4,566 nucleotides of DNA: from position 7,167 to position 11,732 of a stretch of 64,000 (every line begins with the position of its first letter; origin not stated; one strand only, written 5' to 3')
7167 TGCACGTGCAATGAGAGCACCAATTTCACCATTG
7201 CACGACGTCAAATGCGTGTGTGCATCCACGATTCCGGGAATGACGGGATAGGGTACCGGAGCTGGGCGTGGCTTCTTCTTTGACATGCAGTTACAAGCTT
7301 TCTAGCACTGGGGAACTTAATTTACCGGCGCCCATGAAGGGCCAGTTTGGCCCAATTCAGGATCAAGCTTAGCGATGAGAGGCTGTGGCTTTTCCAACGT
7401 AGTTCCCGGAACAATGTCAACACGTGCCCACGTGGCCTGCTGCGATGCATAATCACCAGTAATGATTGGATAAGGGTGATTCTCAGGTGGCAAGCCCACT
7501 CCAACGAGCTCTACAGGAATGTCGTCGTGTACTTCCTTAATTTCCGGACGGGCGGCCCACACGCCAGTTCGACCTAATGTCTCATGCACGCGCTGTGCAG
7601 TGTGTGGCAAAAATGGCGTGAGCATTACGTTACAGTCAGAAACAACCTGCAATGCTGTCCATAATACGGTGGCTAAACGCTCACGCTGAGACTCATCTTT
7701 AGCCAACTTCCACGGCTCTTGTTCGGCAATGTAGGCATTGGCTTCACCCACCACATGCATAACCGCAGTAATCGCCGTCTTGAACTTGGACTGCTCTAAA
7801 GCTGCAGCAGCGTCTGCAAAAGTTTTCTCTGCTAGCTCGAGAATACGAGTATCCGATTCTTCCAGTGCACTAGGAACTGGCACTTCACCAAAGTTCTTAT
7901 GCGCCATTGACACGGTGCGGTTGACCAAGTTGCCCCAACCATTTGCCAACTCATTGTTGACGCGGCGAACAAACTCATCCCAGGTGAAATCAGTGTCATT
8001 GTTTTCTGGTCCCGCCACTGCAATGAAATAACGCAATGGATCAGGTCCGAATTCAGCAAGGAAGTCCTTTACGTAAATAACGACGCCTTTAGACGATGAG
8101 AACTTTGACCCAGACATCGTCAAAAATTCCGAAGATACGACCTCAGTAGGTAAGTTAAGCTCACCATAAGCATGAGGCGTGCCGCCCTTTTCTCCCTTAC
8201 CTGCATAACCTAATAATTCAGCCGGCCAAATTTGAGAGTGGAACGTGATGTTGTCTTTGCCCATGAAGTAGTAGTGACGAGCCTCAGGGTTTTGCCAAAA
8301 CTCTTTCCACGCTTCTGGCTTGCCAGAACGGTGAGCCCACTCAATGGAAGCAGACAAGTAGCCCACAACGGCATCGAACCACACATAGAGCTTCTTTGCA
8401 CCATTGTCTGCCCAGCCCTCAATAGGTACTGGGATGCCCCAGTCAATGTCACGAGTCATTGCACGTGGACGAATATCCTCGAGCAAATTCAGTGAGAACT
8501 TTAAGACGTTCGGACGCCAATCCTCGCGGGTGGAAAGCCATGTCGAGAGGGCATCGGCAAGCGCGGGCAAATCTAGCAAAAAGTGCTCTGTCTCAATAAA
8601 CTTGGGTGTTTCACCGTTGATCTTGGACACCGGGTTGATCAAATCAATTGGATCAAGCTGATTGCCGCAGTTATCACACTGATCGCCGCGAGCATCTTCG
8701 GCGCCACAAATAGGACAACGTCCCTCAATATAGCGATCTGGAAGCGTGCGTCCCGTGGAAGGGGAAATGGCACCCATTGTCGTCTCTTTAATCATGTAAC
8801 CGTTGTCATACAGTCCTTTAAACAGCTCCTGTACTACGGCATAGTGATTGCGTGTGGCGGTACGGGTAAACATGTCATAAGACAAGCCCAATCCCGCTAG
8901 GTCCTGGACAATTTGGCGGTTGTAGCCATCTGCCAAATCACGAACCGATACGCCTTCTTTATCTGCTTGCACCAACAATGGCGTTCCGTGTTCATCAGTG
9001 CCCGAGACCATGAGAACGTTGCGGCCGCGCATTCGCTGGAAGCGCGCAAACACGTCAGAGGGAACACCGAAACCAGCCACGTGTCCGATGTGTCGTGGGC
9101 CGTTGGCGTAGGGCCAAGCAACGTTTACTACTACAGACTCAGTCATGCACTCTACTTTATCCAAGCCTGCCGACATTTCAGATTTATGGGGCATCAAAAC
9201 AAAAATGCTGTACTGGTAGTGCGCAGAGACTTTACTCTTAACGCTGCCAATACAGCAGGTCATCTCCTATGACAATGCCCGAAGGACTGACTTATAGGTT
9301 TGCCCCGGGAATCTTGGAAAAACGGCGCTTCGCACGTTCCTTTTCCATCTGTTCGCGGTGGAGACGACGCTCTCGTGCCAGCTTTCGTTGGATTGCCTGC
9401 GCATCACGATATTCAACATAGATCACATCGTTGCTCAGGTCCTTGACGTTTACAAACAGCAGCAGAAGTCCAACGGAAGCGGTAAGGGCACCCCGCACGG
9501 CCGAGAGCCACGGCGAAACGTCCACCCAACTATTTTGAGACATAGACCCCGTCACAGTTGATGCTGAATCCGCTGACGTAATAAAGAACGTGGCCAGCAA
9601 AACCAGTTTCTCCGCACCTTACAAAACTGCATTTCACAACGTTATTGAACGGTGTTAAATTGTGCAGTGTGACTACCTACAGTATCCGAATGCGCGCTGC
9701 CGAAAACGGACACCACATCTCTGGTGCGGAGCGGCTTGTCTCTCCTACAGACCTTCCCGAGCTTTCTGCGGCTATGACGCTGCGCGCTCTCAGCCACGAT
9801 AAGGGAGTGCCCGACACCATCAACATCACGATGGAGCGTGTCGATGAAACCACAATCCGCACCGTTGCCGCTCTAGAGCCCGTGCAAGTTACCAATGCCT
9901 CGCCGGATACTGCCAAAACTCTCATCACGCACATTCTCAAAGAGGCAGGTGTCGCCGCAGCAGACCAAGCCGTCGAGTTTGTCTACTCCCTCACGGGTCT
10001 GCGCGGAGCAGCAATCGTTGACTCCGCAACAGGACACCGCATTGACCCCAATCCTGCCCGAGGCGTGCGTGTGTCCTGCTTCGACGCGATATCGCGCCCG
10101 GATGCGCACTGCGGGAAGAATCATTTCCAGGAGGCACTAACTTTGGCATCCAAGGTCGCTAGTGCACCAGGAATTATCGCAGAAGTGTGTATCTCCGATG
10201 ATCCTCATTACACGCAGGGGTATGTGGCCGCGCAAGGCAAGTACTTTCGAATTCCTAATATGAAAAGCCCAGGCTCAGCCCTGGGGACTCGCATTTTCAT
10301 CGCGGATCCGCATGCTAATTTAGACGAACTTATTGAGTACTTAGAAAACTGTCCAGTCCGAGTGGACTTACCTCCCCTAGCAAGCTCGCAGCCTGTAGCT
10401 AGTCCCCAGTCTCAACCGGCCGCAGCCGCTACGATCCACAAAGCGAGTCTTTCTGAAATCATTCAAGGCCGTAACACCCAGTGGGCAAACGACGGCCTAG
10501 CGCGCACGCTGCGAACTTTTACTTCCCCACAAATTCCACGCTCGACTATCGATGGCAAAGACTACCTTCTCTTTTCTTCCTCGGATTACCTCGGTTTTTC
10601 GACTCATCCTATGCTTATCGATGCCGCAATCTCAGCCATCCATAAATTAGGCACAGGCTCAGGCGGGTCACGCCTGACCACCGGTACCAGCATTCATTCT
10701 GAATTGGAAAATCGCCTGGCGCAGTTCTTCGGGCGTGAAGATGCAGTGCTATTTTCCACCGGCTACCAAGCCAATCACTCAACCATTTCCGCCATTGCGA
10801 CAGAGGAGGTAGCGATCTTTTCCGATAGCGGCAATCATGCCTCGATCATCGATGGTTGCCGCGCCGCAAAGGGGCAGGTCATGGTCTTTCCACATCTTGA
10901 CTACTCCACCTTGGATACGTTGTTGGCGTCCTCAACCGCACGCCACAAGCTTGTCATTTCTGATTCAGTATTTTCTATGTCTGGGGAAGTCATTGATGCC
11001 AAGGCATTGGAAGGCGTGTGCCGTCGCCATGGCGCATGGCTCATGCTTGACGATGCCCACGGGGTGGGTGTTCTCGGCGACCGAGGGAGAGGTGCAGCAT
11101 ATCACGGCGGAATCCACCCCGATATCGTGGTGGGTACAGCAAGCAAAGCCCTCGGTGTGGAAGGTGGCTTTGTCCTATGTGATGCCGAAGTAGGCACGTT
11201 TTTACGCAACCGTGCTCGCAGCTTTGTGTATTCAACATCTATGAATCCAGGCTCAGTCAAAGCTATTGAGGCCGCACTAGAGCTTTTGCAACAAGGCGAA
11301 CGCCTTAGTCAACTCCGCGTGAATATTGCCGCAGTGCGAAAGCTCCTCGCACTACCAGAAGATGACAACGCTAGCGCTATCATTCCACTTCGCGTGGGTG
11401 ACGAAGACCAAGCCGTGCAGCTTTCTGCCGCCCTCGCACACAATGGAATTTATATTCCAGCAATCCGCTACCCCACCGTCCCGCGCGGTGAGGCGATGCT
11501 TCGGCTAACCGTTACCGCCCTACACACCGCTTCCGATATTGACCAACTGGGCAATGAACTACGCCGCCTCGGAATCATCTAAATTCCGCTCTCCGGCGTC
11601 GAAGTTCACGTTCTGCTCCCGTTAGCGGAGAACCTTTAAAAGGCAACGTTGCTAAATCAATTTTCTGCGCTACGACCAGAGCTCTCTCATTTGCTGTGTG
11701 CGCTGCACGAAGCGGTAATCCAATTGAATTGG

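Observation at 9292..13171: betP replaced by a bioWF + hipBA cassette, leaving only its 3' tail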

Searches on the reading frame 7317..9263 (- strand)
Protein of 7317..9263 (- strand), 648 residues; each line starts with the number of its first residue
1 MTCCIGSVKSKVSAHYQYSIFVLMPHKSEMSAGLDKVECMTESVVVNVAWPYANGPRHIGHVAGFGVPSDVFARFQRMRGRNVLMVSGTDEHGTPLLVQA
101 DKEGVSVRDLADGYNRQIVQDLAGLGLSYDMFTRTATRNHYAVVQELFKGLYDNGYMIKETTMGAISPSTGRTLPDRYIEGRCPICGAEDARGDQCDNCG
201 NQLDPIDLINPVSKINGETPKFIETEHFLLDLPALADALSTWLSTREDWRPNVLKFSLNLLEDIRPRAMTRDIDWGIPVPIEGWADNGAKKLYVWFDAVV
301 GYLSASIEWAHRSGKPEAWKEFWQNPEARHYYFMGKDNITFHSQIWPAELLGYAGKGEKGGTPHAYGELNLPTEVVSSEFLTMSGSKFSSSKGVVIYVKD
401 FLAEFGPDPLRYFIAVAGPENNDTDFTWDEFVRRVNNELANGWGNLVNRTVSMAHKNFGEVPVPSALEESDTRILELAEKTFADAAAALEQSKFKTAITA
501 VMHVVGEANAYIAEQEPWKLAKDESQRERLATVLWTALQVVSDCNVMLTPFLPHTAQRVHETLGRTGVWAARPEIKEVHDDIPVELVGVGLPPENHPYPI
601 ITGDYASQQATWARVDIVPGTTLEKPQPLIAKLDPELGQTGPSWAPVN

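Call 3: search_protein_families(library=pfam, proteins=[window:7317-9263:-], max_evalue=0.01)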
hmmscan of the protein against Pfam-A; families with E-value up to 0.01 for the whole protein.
window:7317-9263:- (648 aa): 6 families
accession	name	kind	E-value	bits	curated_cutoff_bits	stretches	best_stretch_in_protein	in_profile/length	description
PF09334.17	tRNA-synt_1g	-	2.3e-140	468.3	20.1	1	45-450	2-390/391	tRNA synthetases class I (M)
PF00133.28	tRNA-synt_1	-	1.4e-13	50.8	22.7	1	42-294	23-256/414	tRNA synthetases class I (I, L, M and V)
PF08264.19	Anticodon_1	-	8.3e-09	35.9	25.1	1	471-567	1-97/148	Anticodon-binding domain of tRNA ligase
PF19303.5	Anticodon_3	-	3e-07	30.9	23.5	1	461-566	1-104/152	Anticodon binding domain of methionyl tRNA ligase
PF01406.26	tRNA-synt_1e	-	9.7e-07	28.9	27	0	54-158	20-122/301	tRNA synthetases class I (C) catalytic domain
PF01921.24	tRNA-synt_1f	-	0.0031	16.9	27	1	372-435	267-329/360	tRNA synthetases class I (K)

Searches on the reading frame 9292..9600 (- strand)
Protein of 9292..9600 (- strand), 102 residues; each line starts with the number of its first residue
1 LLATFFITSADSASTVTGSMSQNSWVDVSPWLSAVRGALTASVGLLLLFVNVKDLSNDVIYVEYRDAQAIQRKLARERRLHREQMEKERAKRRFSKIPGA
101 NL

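Call 3: search_protein_families(library=pfam, proteins=[window:9292-9600:-], max_evalue=0.01)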
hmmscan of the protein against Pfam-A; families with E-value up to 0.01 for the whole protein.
window:9292-9600:- (102 aa): 1 family
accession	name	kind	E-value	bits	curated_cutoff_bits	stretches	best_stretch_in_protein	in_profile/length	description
PF02028.23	BCCT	-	2.7e-05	23.3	27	1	2-51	402-451/485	BCCT, betaine/carnitine/choline family transporter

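Call 5: search_solved_structures(query=window:9292-9600:-, max_evalue=1, show_alignments=2)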
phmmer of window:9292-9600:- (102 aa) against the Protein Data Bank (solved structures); distinct sequences matched with E-value up to 1: 9.
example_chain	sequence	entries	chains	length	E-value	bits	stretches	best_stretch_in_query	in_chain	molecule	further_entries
9gkk_A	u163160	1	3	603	1.1e-22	83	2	45-94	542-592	Glycine betaine transporter BetP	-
2wit_A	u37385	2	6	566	1.3e-22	82.8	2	45-94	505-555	GLYCINE BETAINE TRANSPORTER BETP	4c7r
3p03_A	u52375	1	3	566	1.3e-22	82.7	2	45-94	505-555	Glycine betaine transporter BetP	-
4doj_A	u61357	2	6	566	1.3e-22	82.7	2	45-94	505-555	Glycine betaine transporter BetP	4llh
9hko_A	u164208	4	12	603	1.5e-22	82.5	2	45-94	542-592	Glycine betaine transporter BetP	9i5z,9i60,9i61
9i66_A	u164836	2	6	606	1.5e-22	82.5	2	45-94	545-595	Glycine betaine transporter BetP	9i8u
9hkl_A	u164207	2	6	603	1.6e-22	82.5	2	45-94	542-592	Glycine betaine transporter BetP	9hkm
4ain_A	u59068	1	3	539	7.8e-22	80.2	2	1-50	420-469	GLYCINE BETAINE TRANSPORTER BETP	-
11kh_IF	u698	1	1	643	0.47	13.8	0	39-95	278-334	IFRD2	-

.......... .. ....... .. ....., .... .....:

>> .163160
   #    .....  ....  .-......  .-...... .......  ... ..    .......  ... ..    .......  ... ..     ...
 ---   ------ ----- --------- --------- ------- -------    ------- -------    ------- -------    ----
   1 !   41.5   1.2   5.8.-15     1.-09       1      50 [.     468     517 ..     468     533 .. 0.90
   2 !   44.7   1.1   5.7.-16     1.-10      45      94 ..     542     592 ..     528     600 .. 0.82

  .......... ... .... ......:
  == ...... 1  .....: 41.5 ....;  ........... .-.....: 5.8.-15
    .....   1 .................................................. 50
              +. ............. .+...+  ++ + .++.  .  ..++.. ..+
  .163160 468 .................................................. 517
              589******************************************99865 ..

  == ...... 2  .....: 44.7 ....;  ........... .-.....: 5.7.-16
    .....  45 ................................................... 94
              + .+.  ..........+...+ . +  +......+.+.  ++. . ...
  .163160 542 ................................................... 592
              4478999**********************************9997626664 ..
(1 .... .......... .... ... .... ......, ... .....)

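Call 30: list_cluster_members(proteins=[P0001, P0121, window:9292-9600:-])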
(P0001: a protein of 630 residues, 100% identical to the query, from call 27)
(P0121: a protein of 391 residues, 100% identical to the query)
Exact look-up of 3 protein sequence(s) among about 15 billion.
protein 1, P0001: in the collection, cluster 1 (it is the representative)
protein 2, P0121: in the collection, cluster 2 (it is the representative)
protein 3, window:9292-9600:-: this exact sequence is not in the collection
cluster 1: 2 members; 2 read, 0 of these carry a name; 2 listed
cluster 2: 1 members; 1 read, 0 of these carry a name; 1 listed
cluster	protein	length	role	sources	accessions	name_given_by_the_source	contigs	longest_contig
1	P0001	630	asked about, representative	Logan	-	-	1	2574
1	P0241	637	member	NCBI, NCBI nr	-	-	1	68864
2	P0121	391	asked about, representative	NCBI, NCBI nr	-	-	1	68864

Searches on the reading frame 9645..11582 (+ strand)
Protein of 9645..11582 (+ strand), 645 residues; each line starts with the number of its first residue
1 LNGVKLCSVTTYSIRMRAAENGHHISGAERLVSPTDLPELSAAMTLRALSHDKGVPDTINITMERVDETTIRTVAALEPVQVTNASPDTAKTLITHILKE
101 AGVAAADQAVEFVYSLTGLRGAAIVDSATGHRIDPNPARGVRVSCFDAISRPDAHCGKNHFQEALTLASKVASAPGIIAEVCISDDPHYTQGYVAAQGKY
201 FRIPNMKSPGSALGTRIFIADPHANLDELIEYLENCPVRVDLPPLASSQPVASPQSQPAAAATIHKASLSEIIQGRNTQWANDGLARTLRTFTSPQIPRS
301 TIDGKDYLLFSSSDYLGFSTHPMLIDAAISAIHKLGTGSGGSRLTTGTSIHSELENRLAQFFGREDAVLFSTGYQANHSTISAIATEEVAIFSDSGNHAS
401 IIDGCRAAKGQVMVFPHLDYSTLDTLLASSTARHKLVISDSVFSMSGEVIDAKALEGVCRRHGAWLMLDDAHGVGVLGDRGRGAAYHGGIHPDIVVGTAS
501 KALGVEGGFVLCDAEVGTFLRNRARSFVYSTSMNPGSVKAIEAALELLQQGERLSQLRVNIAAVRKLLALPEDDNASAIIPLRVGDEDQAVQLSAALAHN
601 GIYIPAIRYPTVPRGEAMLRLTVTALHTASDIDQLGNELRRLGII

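Call 3: search_protein_families(library=pfam, proteins=[window:9645-11582:+], max_evalue=0.01)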
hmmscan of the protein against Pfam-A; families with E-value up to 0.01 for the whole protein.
window:9645-11582:+ (645 aa): 6 families
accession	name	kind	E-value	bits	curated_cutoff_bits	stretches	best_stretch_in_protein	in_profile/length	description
PF03744.18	BioW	-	6.2e-72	242.4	25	1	12-238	1-237/239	6-carboxyhexanoate--CoA ligase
PF00155.27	Aminotran_1_2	-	8e-56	190.2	19.7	1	306-635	2-357/361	Aminotransferase class I and II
PF01053.26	Cys_Met_Meta_PP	-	5.7e-07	28.9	27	1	347-476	50-180/381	Cys/Met metabolism PLP-dependent enzyme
PF01041.23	DegT_DnrJ_EryC1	-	0.00059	19.6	19.8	1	343-476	19-152/360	DegT/DnrJ/EryC1/StrS aminotransferase family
PF00266.25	Aminotran_5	-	0.0071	15.8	21.5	0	348-475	42-181/371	Aminotransferase class-V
PF01212.27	Beta_elim_lyase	-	0.0076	16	27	0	352-562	35-238/288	Beta-eliminating lyase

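Call 22: find_related_loci(query=window:9645-11582:+, collection=genome_contigs, flank=8000)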
Query window:9645-11582:+ (645 aa) in genome_contigs; peptide patterns used: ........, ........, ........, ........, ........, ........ (x = any residue, [..] = any of these).
308 stretches matched a pattern; 223 encode a relative of the query (tblastn E <= 1e-3); the best 80 are kept; 80 distinct loci.
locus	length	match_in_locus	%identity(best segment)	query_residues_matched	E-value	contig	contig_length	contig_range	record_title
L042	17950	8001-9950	65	4-645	0e+0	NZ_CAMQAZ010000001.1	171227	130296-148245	MAG: uncultured Corynebacterium sp. isolate SRR16916847_bin.7_metaWRAP_v1.3_MAG ERZ11466572.1, whole genome shotgun sequ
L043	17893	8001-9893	65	4-645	0e+0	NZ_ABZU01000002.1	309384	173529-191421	Corynebacterium amycolatum SK46 contig00006, whole genome shotgun sequence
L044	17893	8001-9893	66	4-645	0e+0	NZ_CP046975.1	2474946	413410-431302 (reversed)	Corynebacterium amycolatum strain DSM 6922 chromosome, complete genome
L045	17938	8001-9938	64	4-645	0e+0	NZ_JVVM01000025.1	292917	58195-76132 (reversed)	Corynebacterium vitaeruminis strain 1285_CVIT 137_292917_7593366_24_,...,38+, whole genome shotgun sequence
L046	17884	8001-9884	64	4-639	0e+0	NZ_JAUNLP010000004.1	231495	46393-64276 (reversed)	MAG: Corynebacterium sp. isolate S30M_St_31 NODE_22_length_231495_cov_349.341294, whole genome shotgun sequence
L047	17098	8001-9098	43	284-642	3e-82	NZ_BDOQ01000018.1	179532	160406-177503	Novimethylophilus kurashikiensis strain La2-4, whole genome shotgun sequence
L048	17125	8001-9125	42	273-639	3e-81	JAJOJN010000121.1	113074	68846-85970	MAG: Nitrincola sp. isolate S6C1758 S6CNODE_2_length_113074_cov_4.160234, whole genome shotgun sequence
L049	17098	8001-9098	44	284-642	2e-81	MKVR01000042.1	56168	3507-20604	MAG: Nitrosospira sp. 56-18 SCNpilot_expt_300_bf_scaffold_531, whole genome shotgun sequence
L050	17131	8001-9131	44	269-642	6e-81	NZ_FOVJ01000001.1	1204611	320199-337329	Nitrosospira briensis strain Nsp8, whole genome shotgun sequence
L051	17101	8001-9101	42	282-640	5e-80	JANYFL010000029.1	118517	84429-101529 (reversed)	MAG: Betaproteobacteria bacterium isolate 339R_metabinner_16 339R_k141_1030834, whole genome shotgun sequence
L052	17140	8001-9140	43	269-642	2e-79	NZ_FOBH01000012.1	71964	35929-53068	Nitrosovibrio tenuis strain Nv1, whole genome shotgun sequence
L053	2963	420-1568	42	263-642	2e-80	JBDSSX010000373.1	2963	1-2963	MAG: Nitrosospira sp. isolate cluster1_bin.544 k127_14468564, whole genome shotgun sequence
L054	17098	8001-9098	44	281-639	6e-79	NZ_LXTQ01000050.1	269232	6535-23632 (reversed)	Methylobacillus sp. MM3 Methylobacillus1348_6, whole genome shotgun sequence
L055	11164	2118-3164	44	294-635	3e-78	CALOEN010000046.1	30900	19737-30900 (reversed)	MAG: uncultured beta proteobacterium isolate LOGT_bin.0139 genome assembly, contig: contig_129761, whole genome shotgun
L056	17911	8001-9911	66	1-645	0e+0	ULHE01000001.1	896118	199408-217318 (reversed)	Corynebacterium lactis strain Corynebacterium lactis S064 genome assembly, contig: NODE_1, whole genome shotgun sequence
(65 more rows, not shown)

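Call 27: find_homologous_proteins(query=window:9645-11582:+, max_evalue=1e-50)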
Query window:9645-11582:+ (645 aa): 986 proteins with E <= 1e-50 among 8000 candidates; the best 120 are listed.
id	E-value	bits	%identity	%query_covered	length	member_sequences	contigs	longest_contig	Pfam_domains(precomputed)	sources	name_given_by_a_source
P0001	0.0e+0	1393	100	98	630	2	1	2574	PF00155.28,PF03744.19,PF01053.27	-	-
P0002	2.3e-263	893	66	99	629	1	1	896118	PF00155.28,PF03744.19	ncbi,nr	nr:6-carboxyhexanoate--CoA ligase [Corynebacterium lactis]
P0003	2.1e-260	883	66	99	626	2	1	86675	PF00155.28,PF03744.19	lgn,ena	-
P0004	3.0e-260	883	66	99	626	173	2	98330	PF00155.28,PF03744.19,PF01053.27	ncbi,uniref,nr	ncbi:6-carboxyhexanoate--CoA ligase [Corynebacterium sp. MSK151]|uniref:6-carboxyhexanoate--CoA liga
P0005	1.6e-259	880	66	99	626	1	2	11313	PF00155.28,PF03744.19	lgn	-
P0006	5.8e-258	875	65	99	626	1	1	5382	PF00155.28,PF03744.19,PF01053.27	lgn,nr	nr:6-carboxyhexanoate--CoA ligase [Corynebacterium amycolatum]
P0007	8.0e-257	872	65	99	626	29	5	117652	PF00155.28,PF03744.19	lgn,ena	-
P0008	9.7e-257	871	66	98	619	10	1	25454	PF00155.28,PF03744.19,PF01053.27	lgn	-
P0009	2.1e-256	870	66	98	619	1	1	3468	PF00155.28,PF03744.19,PF01053.27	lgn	-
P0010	1.1e-255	868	66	98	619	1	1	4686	PF00155.28,PF03744.19,PF01053.27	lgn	-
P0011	3.1e-255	866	65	99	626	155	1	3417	PF00155.28,PF03744.19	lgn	-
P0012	5.3e-255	866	65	98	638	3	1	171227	PF00155.28,PF03744.19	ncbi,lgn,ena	-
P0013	1.5e-254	864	65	99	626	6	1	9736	PF00155.28,PF03744.19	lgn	-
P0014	4.3e-254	863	65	98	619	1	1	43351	PF00155.28,PF03744.19,PF01053.27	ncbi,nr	ncbi:aminotransferase class I/II-fold pyridoxal phosphate-dependent enzyme [Corynebacterium amycolat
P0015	8.8e-254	862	65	98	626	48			PF00155.28,PF03744.19,PF01053.27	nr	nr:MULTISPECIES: 6-carboxyhexanoate--CoA ligase [Corynebacterium]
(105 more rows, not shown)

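Call 29: find_encoding_contigs(protein=P0001, flank=8000, max_places=8)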
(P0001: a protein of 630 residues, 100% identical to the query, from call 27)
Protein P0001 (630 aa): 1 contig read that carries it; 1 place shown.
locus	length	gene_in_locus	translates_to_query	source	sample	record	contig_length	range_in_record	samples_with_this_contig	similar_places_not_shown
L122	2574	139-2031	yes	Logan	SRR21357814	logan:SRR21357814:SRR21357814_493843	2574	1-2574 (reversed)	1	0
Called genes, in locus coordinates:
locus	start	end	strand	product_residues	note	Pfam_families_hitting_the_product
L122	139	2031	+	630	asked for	PF03744:BioW, PF00155:Aminotran_1_2, PF01053:Cys_Met_Meta_PP (faint)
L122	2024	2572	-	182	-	?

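Call 36: search_protein_families(library=pfam, proteins=[L044:6351-7688:-, L044:5800-6351:-, L044:4964-5416:-, L044:4010-4813:-, L044:9999-10445:-, L044:10472-10864:-, L044:703-1728:-, L044:13049-14077:-, L044:1802-2407:-, L044:15862-17103:+], max_evalue=0.001)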
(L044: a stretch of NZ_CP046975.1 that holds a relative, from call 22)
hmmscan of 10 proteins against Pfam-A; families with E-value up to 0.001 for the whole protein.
L044:6351-7688:- (445 aa): 1 family
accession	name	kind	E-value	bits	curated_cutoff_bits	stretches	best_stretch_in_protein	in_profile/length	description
PF00344.25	SecY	-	8.3e-109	364.1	32.2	1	77-428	2-306/306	SecY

L044:5800-6351:- (183 aa): 5 families
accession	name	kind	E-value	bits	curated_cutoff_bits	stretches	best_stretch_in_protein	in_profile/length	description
PF00406.28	ADK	-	9e-56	188.6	26.8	1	5-158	1-149/151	Adenylate kinase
PF13207.12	AAA_17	-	1.2e-36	126.4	27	1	6-138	1-136/136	AAA domain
PF13671.12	AAA_33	-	3.9e-07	30.9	27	1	3-139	2-131/143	AAA domain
PF13238.12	AAA_18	-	8.7e-06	26.6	29.4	1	4-133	2-117/128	AAA domain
PF02224.24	Cytidylate_kin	-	0.00025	21.2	26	1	7-37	5-35/211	Cytidylate kinase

L044:4964-5416:- (150 aa): 0 families

L044:4010-4813:- (267 aa): 1 family
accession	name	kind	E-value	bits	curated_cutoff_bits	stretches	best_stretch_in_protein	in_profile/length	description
PF00557.29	Peptidase_M24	-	3e-40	138.6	23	1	21-255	2-207/208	Metallopeptidase family M24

L044:9999-10445:- (148 aa): 1 family
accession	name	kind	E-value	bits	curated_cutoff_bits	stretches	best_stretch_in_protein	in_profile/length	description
PF00828.25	Ribosomal_L27A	-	3.1e-20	72.8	21.5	1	78-146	1-72/72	Ribosomal proteins 50S-L15, 50S-L18e, 60S-L27A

L044:10472-10864:- (130 aa): 0 families

L044:703-1728:- (341 aa): 3 families
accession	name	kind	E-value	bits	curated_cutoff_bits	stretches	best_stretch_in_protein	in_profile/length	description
PF01000.31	RNA_pol_A_bac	-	5.8e-35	120.5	33.9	1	54-167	1-119/119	RNA polymerase Rpb3/RpoA insert domain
PF03118.21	RNA_pol_A_CTD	-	1.2e-26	92.7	23.8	1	242-301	8-67/67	Bacterial RNA polymerase, alpha chain C terminal domain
PF01193.29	RNA_pol_L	-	2.7e-21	75.5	24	1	24-216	1-73/74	RNA polymerase Rpb3/Rpb11 dimerisation domain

L044:13049-14077:- (342 aa): 1 family
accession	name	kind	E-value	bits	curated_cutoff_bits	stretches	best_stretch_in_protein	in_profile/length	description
PF13472.12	Lipase_GDSL_2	-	3e-12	47.8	32.9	1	103-331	2-177/178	GDSL-like Lipase/Acylhydrolase family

L044:1802-2407:- (201 aa): 3 families
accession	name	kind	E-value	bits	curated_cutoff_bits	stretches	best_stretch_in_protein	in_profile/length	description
PF00163.24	Ribosomal_S4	-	8.7e-29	100.5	23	1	3-90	1-95/95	Ribosomal protein S4/S9 N-terminal domain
PF01479.30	S4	-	9e-19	67.4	22.8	1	92-137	2-47/48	S4 domain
PF22421.1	SYY_C-terminal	-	5.5e-05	23.4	27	1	93-138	21-66/83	Tyrosine--tRNA ligase SYY-like C-terminal domain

L044:15862-17103:+ (413 aa): 4 families
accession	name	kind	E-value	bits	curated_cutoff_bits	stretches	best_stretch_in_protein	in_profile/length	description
PF07690.21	MFS_1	-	4.9e-49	167.6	33.4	1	25-366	1-344/347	Major Facilitator Superfamily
PF00083.30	Sugar_tr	-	1e-13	51.4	22.3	1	40-128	38-122/452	Sugar (and other) transporter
PF05977.19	MFS_3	-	1.7e-05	23.9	27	0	51-193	41-192/524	Transmembrane secretion effector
PF06609.19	TRI12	-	0.00014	20.9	23.2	1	23-194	47-214/599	Fungal trichothecene efflux pump (TRI12)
